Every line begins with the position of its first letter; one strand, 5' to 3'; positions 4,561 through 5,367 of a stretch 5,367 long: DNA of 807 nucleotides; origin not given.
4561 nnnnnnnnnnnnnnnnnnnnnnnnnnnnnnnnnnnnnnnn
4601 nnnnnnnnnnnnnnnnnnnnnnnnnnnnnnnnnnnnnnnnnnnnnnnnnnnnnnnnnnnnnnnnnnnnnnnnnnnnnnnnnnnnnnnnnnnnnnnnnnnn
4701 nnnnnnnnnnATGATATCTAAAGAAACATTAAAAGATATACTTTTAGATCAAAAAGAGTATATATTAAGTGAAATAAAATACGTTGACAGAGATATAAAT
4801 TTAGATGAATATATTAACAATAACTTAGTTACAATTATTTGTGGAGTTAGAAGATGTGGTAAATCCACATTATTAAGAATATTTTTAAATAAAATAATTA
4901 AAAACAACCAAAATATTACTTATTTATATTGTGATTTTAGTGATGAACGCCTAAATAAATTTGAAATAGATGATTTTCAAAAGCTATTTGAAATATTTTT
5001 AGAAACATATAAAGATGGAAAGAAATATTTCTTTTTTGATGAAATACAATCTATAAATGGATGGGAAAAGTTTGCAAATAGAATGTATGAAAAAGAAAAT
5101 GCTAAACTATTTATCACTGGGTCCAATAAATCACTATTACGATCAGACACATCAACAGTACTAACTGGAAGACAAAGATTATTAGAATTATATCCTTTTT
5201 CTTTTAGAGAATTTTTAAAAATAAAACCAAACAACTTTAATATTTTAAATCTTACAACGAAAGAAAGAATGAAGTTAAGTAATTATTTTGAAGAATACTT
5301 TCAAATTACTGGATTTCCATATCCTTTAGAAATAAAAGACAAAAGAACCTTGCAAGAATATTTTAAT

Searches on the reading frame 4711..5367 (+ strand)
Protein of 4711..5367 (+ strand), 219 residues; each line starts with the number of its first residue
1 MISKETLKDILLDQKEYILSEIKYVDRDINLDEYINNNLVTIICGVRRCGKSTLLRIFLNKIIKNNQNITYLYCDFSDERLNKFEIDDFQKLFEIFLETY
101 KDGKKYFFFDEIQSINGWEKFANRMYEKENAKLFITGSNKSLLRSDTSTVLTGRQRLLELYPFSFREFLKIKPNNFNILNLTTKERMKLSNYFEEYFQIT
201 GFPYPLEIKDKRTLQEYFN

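Call 7: search_protein_families(library=pfam, proteins=[window:4711-5367:+], max_evalue=0.01)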
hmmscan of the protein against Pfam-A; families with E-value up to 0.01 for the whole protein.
window:4711-5367:+ (219 aa): 8 families
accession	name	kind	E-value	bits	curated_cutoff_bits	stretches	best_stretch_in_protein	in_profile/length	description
PF13173.12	AAA_14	-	2.1e-35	122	27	1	38-169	2-129/129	AAA domain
PF01637.24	ATPase_2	-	2.6e-08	34.4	33.2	1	36-94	18-76/225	ATPase domain predominantly from Archaea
PF20720.3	nSTAND3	-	0.0002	21.6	27.2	1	34-188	13-147/155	Novel STAND NTPase 3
PF24883.2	NPHP3_N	-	0.00022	21.9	24.8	1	40-83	24-67/164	Nephrocystin 3, N-terminal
PF01443.25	Viral_helicase1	-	0.00041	20.7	21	1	45-121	5-78/228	Viral superfamily 1 RNA helicase core domain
PF00004.35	AAA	-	0.0021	19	21.2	1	42-119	2-73/131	ATPase family associated with various cellular activities (AAA)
PF16575.11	CLP1_P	-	0.0048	17.2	26.6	1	47-77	3-33/188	mRNA cleavage and polyadenylation factor CLP1 P-loop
PF13401.12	AAA_22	-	0.007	17.1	27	0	38-77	5-44/130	AAA domain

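Call 8: search_protein_families(library=ncbifam, proteins=[window:4711-5367:+], max_evalue=0.01)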
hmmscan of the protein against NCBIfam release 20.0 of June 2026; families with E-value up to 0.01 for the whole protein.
window:4711-5367:+ (219 aa): 3 families
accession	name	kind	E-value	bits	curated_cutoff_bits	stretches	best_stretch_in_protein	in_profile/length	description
NF041815.1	Avs4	equivalog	5e-05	20.7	1500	1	30-193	197-350/1579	AVAST type 4 anti-phage nuclease Avs4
TIGR00972.1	3a0107s01c2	equivalog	0.0041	16.5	343.2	1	27-70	18-58/248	phosphate ABC transporter ATP-binding protein PstB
NF010860.0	PRK14267.1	equivalog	0.0054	16.4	412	1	26-68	20-59/253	phosphate ABC transporter ATP-binding protein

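Call 20: find_homologous_proteins(query=window:4711-5367:+, max_evalue=1e-20)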
Query window:4711-5367:+ (219 aa): 77 proteins with E <= 1e-20 among 719 candidates.
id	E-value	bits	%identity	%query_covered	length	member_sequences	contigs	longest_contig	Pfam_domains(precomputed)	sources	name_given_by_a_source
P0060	4.9e-138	476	100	100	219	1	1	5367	PF13173.13,PF01637.25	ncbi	ncbi:MAG: AAA family ATPase, partial [archaeon]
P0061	7.3e-45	171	48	93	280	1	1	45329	PF13173.13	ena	-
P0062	1.7e-40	157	47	78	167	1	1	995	PF13173.13,PF01637.25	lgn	-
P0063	1.8e-39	154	43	94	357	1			PF13173.13,PF13635.13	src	-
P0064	7.5e-39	152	46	81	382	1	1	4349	PF13173.13,PF13635.13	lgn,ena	-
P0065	1.5e-37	147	46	90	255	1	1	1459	PF13173.13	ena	-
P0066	2.6e-37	147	47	100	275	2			PF13173.13,PF01637.25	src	-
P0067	1.0e-36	145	44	93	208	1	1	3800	PF13173.13,PF01637.25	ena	-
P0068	2.1e-36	144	40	96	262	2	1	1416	PF13173.13,PF13401.13,PF01637.25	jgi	-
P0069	3.8e-36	143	50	75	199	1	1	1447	PF13173.13,PF01637.25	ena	-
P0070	4.7e-36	142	44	100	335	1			PF13173.13,PF13635.13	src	-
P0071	4.9e-36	142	52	77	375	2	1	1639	PF13173.13,PF13635.13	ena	-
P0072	1.2e-35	141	40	100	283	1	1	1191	PF13173.13,PF01637.25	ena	-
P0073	2.2e-35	140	43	93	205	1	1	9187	PF13173.13,PF01637.25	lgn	-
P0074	5.5e-35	139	45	77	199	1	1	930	PF13173.13,PF01637.25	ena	-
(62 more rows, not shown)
